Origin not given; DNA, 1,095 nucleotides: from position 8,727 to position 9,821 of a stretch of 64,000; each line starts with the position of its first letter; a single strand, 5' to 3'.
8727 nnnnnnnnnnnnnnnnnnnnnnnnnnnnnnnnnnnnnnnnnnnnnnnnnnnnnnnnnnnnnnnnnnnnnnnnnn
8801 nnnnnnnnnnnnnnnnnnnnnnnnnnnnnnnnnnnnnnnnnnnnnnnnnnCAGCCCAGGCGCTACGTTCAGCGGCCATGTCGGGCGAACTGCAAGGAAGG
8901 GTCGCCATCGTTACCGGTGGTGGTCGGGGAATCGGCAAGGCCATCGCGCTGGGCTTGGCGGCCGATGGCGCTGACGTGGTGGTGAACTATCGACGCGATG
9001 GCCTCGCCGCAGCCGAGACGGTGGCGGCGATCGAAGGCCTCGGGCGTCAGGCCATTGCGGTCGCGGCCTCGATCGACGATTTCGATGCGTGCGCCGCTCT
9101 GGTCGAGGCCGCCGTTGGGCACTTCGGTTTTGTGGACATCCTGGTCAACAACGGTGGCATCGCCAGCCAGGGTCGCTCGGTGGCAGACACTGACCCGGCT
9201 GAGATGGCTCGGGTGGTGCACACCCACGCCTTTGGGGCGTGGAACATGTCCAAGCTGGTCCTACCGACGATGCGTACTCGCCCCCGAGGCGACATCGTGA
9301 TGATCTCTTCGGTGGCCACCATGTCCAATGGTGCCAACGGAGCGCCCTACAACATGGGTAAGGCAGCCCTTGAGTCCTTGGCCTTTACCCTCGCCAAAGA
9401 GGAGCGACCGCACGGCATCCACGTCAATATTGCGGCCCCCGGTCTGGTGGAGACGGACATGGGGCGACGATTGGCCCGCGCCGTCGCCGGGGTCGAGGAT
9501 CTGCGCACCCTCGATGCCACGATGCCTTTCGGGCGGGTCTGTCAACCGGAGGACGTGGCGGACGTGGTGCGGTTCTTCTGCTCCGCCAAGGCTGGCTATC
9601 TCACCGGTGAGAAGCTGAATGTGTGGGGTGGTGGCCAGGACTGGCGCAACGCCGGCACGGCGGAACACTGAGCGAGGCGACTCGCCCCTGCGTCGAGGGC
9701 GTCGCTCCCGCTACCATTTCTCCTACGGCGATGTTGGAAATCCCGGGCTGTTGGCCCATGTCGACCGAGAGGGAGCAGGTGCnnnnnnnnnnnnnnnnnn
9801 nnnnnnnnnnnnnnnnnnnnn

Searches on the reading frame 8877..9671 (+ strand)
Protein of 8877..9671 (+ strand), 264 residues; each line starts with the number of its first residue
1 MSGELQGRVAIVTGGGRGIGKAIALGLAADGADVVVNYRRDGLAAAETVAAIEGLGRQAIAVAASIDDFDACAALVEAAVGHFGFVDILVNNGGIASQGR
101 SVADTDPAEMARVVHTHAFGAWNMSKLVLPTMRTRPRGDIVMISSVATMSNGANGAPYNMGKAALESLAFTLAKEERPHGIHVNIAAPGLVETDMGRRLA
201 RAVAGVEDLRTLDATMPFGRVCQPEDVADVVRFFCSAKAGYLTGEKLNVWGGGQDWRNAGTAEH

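Call 77: search_protein_families(library=pfam, proteins=[window:8877-9671:+], max_evalue=0.00001)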
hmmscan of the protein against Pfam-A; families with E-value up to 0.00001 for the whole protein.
window:8877-9671:+ (264 aa): 3 families
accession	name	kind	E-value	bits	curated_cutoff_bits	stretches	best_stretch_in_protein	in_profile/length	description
PF13561.12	adh_short_C2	-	8.1e-49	166.8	27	1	17-252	6-234/236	Enoyl-(Acyl carrier protein) reductase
PF00106.31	adh_short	-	1.8e-48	165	26.6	1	8-200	1-191/195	short chain dehydrogenase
PF08659.16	KR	-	1.1e-12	48.6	22.6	1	11-176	4-167/180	KR domain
